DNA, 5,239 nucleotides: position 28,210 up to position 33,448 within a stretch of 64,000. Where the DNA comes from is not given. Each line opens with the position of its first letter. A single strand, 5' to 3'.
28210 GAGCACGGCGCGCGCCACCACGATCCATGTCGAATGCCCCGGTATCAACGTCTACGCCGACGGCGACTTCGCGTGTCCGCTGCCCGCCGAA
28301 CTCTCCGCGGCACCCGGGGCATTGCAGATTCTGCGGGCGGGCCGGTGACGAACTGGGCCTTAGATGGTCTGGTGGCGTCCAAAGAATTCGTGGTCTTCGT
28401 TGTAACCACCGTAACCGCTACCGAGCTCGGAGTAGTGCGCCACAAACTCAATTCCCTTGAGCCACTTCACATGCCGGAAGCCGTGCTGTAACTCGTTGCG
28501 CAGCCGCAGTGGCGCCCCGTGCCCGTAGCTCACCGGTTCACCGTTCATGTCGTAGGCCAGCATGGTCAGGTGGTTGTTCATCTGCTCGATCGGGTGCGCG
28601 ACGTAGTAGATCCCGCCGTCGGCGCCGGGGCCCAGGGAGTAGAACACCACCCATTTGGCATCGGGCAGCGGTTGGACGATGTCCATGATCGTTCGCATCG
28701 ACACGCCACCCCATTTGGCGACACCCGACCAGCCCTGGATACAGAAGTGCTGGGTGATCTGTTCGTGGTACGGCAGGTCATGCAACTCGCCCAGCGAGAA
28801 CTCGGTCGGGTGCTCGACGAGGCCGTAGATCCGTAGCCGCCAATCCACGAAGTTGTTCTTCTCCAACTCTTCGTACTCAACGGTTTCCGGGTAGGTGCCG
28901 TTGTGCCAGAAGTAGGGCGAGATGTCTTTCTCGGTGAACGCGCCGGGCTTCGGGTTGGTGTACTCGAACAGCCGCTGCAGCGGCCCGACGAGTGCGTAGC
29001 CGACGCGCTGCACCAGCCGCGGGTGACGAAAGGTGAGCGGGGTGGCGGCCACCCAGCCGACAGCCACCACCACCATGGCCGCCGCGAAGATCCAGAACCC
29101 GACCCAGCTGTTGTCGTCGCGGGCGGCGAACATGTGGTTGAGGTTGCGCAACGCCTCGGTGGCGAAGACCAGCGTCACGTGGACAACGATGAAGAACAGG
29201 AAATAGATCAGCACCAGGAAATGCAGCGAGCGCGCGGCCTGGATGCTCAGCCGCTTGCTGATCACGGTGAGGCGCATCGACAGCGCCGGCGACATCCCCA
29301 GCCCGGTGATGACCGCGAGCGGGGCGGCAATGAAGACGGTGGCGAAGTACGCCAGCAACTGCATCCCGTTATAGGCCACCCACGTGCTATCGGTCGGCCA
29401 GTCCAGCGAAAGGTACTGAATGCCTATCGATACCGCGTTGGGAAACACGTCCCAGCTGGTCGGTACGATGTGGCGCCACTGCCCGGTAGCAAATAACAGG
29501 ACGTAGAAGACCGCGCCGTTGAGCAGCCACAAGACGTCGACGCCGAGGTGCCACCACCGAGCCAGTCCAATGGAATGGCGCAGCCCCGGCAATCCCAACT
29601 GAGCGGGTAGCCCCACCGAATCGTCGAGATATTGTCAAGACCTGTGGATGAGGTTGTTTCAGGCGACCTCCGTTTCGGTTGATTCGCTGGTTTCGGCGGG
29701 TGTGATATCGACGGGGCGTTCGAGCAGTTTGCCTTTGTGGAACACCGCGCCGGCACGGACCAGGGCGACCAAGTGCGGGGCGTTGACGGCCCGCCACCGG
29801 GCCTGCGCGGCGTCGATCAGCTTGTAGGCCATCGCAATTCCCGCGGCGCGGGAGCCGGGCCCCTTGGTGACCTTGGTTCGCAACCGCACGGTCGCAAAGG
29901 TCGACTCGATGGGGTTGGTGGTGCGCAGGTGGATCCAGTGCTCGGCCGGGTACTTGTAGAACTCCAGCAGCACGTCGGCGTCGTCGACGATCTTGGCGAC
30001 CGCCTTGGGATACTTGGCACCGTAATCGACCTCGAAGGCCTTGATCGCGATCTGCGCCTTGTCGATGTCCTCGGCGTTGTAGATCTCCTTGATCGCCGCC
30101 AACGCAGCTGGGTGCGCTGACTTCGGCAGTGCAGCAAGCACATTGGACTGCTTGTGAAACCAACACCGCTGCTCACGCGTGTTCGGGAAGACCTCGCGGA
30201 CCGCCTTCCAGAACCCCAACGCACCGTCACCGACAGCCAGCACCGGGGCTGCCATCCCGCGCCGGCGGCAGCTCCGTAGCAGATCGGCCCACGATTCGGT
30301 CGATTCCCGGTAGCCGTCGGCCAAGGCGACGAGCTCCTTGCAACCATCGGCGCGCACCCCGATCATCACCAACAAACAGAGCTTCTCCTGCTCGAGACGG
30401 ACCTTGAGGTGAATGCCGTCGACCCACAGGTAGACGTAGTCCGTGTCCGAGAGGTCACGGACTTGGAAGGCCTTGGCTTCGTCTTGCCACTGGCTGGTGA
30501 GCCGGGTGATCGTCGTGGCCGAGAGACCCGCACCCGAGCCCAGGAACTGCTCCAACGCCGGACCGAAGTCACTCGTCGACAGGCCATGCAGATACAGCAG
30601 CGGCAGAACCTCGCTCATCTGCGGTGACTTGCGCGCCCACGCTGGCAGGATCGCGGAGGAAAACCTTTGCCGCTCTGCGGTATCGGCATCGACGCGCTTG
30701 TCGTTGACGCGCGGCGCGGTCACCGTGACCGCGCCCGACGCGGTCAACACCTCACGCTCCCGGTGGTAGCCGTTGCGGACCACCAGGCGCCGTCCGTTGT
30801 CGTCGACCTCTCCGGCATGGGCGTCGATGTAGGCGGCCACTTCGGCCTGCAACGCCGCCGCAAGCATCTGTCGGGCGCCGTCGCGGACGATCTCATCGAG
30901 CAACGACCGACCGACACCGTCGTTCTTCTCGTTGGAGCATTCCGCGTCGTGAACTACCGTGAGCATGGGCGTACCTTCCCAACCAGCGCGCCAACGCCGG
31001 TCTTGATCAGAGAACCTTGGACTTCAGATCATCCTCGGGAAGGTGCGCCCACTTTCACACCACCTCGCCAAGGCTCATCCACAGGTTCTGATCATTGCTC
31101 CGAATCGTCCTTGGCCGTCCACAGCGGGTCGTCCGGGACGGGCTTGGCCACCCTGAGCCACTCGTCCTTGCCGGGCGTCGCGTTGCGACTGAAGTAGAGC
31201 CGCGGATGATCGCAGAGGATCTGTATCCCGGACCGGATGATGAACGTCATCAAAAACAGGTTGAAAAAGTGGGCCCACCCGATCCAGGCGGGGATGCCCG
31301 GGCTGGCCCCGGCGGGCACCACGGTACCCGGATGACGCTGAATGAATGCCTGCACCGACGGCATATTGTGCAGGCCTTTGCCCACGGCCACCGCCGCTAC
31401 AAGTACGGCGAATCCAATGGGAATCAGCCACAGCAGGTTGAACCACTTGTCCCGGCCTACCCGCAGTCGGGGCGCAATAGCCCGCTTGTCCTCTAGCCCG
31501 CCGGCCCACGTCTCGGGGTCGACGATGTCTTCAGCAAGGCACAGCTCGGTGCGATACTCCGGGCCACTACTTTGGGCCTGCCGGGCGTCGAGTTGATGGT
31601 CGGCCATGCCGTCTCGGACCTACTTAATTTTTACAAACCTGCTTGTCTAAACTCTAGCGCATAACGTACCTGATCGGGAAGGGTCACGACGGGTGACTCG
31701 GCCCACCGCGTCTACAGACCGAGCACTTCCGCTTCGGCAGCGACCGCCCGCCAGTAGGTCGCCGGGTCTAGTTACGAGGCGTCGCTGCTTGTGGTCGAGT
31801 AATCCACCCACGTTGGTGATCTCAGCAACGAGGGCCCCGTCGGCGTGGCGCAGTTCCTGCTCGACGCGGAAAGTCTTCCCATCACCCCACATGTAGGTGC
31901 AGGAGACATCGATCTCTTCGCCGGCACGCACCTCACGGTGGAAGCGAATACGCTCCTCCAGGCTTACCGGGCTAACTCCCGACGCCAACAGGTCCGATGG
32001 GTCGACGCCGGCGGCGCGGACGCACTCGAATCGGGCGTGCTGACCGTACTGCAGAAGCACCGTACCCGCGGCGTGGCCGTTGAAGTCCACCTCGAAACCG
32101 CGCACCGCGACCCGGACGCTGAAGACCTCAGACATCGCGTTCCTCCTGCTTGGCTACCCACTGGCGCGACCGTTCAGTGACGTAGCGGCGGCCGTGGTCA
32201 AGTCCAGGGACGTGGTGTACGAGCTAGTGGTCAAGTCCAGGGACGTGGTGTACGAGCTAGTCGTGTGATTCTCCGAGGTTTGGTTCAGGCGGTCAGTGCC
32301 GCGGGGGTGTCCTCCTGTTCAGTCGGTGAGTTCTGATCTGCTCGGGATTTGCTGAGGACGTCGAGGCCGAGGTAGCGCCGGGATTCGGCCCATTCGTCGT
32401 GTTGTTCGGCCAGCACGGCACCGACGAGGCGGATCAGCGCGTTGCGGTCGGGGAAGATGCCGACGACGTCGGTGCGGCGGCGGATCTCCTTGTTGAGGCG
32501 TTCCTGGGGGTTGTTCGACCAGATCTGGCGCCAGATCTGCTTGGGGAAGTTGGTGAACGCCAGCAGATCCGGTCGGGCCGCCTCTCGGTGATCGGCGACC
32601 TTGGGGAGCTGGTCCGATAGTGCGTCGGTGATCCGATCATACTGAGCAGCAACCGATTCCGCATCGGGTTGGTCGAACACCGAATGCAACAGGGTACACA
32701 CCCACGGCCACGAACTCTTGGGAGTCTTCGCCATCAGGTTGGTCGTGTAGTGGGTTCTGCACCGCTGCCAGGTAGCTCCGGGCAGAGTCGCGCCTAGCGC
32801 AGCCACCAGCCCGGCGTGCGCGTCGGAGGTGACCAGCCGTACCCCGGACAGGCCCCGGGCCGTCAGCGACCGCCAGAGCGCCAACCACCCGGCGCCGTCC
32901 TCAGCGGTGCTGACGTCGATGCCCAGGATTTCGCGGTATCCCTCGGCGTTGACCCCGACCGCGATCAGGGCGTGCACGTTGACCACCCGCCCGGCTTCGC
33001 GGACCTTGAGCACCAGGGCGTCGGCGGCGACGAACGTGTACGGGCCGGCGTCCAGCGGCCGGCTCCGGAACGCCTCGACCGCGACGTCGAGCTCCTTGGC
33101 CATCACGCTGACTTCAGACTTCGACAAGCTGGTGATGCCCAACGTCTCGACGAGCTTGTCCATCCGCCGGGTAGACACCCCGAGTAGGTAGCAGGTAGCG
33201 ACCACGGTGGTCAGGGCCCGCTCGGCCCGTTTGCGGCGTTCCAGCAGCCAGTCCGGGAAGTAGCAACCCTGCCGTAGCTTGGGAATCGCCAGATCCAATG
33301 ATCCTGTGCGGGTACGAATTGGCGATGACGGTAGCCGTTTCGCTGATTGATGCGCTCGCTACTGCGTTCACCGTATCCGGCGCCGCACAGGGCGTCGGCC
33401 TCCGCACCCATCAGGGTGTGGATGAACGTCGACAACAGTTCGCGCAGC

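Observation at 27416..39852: Decayed second copy of the dagK 3' end marks the far edge of an 11.4-kb island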

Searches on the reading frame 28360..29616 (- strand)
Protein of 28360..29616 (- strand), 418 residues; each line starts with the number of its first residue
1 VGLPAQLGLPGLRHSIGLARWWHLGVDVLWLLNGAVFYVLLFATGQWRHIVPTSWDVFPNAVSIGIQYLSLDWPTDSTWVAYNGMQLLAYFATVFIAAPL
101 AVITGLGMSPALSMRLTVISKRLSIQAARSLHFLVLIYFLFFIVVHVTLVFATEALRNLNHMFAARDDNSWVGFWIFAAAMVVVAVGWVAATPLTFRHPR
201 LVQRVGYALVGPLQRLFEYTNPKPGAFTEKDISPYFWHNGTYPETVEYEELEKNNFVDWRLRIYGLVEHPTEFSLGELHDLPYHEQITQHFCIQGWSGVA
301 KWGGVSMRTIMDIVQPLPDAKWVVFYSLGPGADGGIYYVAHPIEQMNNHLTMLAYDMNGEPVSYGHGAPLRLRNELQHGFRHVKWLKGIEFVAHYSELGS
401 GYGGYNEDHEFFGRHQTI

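Call 8: search_protein_families(library=pfam, proteins=[window:28360-29616:-], max_evalue=0.01)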
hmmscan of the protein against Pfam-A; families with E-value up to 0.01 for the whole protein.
window:28360-29616:- (418 aa): 2 families
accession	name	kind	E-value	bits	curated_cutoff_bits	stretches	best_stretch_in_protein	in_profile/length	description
PF00174.25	Oxidored_molyb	-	1.6e-30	106.3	24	1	257-396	10-165/169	Oxidoreductase molybdopterin binding domain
PF01292.26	Ni_hydr_CYTB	-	4e-05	23.9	30.1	1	22-163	43-177/179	Prokaryotic cytochrome b561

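Call 37: find_related_loci(query=window:28360-29616:-, collection=metagenome_contigs, flank=10000)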
Query window:28360-29616:- (418 aa) in metagenome_contigs; peptide patterns used: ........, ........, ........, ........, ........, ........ (x = any residue, [..] = any of these).
600 stretches matched a pattern (row limit reached: there are more); 584 encode a relative of the query (tblastn E <= 1e-3); the best 80 are kept; 80 distinct loci.
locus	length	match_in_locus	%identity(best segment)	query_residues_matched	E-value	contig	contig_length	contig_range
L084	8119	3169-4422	92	1-418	0e+0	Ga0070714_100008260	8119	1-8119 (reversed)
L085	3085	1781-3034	91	1-418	0e+0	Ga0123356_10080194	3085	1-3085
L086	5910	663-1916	91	1-418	0e+0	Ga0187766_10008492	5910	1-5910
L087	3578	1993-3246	90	1-418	0e+0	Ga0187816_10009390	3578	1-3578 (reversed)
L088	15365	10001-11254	89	1-418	0e+0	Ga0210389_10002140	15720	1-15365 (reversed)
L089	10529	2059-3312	93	1-418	0e+0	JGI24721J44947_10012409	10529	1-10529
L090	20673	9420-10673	86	1-418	0e+0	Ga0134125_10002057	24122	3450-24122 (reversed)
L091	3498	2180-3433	88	1-418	0e+0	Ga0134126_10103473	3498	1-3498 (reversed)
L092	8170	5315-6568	84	1-418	0e+0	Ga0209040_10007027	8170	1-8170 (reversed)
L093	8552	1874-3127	79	1-418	0e+0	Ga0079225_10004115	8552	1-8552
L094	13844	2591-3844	78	1-418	0e+0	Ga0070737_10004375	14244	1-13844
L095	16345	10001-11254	78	1-418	0e+0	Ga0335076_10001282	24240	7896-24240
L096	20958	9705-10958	78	1-418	0e+0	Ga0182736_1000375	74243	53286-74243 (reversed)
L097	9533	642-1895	77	1-418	0e+0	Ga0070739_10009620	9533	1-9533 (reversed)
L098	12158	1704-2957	78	1-418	0e+0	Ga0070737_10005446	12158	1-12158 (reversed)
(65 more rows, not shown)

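Call 46: search_protein_families(library=ncbifam, proteins=[window:28360-29616:-], max_evalue=0.001)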
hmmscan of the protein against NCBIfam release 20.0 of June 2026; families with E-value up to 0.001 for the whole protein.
window:28360-29616:- (418 aa): 4 families
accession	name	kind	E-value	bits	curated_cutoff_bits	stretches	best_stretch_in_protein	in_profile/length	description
NF003767.0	PRK05363.1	equivalog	7.3e-19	68.2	207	1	256-394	98-248/320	protein-methionine-sulfoxide reductase catalytic subunit MsrP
TIGR04555.1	sulfite_DH_soxC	equivalog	1.1e-13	51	420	1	258-393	108-256/408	sulfite dehydrogenase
NF052245.1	SorA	equivalog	4.7e-11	42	600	1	294-393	146-247/396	SorA family sulfite dehydrogenase catalytic subunit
NF052247.1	SorT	equivalog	7.1e-08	31.6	570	1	295-397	142-248/387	SorT family sulfite dehydrogenase catalytic subunit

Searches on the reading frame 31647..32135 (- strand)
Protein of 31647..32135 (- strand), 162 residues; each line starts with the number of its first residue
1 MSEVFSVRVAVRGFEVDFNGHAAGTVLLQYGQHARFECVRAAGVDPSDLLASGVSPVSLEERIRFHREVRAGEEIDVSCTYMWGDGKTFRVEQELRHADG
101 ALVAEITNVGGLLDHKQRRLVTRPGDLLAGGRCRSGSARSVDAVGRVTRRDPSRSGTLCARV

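Call 8: search_protein_families(library=pfam, proteins=[window:31647-32135:-], max_evalue=0.01)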
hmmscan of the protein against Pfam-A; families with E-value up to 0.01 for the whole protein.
window:31647-32135:- (162 aa): 3 families
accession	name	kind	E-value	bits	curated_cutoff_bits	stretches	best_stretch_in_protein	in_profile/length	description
PF13279.12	4HBT_2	-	1.7e-16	61.2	25.5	1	15-129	5-120/122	Thioesterase-like superfamily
PF03061.28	4HBT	-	1.8e-09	38.2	20.6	1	19-103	1-78/79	Thioesterase superfamily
PF14765.12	PS-DH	-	0.0056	16.7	23.7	0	56-109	98-154/166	Polyketide synthase dehydratase N-terminal domain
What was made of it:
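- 31712..32200 (-): Layer 2: acyl-CoA thioesterase block. It continues at 33655-33813 on the other side of IS2. Pfam 4HBT_2 (call 8).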

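Call 64: find_homologous_proteins(query=window:31647-32135:-, max_evalue=1e-40)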
Query window:31647-32135:- (162 aa): 159 proteins with E <= 1e-40 among 593 candidates; the best 120 are listed.
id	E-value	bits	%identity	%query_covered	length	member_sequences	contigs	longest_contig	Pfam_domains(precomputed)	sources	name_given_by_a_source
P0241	5.4e-70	252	91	78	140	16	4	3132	PF03061.29,PF13279.13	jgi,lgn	jgi:acyl-CoA thioester hydrolase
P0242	5.4e-58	213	79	77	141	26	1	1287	PF03061.29,PF13279.13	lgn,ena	-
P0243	4.5e-57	210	74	77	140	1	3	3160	PF03061.29,PF13279.13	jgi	jgi:acyl-CoA thioester hydrolase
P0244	4.2e-55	204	60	94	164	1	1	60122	PF03061.29,PF13279.13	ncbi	-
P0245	5.3e-55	204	71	78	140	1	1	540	PF03061.29,PF13279.13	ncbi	-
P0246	7.6e-55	203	70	77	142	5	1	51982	PF03061.29,PF13279.13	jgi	-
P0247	8.0e-55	203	76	77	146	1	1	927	PF03061.29,PF13279.13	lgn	-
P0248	1.1e-54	203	74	77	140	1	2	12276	PF03061.29,PF13279.13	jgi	jgi:acyl-CoA thioester hydrolase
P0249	1.2e-54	202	70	77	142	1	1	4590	PF03061.29,PF13279.13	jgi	jgi:acyl-CoA thioester hydrolase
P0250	2.2e-54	202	72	77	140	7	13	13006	PF03061.29,PF13279.13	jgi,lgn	jgi:acyl-CoA thioester hydrolase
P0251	2.5e-54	201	76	76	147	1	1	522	PF03061.29,PF13279.13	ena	-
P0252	2.8e-54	201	69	77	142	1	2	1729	PF03061.29,PF13279.13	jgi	jgi:acyl-CoA thioester hydrolase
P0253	3.0e-54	201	69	77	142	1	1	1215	PF03061.29,PF13279.13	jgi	jgi:acyl-CoA thioester hydrolase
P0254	3.5e-54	201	74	77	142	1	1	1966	PF03061.29,PF13279.13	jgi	jgi:acyl-CoA thioester hydrolase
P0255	4.1e-54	201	71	77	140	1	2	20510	PF03061.29,PF13279.13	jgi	-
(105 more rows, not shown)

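Call 65: find_encoding_contigs(protein=P0241, flank=5000, max_places=4)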
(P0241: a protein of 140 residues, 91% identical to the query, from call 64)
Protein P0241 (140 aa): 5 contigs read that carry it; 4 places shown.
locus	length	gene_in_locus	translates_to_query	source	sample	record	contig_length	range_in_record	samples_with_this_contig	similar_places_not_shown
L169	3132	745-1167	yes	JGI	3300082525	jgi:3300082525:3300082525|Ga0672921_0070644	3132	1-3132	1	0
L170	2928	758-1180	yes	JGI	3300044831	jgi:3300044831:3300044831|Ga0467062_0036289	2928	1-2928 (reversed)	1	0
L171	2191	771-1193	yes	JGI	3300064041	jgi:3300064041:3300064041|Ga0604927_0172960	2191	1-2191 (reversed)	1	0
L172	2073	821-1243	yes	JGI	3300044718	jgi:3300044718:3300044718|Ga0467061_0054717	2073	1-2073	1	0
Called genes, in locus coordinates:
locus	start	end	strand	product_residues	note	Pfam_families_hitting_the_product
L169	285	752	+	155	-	-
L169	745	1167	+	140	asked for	PF13279:4HBT_2, PF03061:4HBT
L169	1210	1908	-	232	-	PF00665:rve, PF13683:rve_3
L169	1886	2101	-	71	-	-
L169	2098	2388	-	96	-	PF01527:HTH_Tnp_1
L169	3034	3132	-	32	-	?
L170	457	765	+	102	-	-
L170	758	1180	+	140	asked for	PF13279:4HBT_2, PF03061:4HBT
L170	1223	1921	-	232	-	PF00665:rve, PF13683:rve_3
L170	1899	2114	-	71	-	-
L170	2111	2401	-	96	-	PF01527:HTH_Tnp_1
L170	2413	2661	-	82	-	PF01548:DEDD_Tnp_IS110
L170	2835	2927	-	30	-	?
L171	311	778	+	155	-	-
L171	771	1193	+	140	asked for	PF13279:4HBT_2, PF03061:4HBT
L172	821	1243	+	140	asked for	PF13279:4HBT_2, PF03061:4HBT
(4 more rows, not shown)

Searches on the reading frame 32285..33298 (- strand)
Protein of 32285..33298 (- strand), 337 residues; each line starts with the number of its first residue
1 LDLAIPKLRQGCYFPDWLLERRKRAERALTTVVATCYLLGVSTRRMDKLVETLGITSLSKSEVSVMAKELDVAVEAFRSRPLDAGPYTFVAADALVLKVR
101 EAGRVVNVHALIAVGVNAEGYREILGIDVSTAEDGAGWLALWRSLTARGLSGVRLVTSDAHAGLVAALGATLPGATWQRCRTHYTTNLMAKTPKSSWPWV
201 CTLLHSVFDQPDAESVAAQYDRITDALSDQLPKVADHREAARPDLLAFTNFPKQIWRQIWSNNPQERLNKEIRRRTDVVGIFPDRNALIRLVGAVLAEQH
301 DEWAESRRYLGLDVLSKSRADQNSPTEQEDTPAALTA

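Call 8: search_protein_families(library=pfam, proteins=[window:32285-33298:-], max_evalue=0.01)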
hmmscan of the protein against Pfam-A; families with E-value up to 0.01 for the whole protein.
window:32285-33298:- (337 aa): 2 families
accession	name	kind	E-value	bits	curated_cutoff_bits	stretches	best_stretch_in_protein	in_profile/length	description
PF00872.24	Transposase_mut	-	1.6e-121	406.2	21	1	1-306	76-379/379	Transposase, Mutator family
PF10551.15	MULE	-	0.0018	19.1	27.6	1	110-186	17-98/99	MULE transposase domain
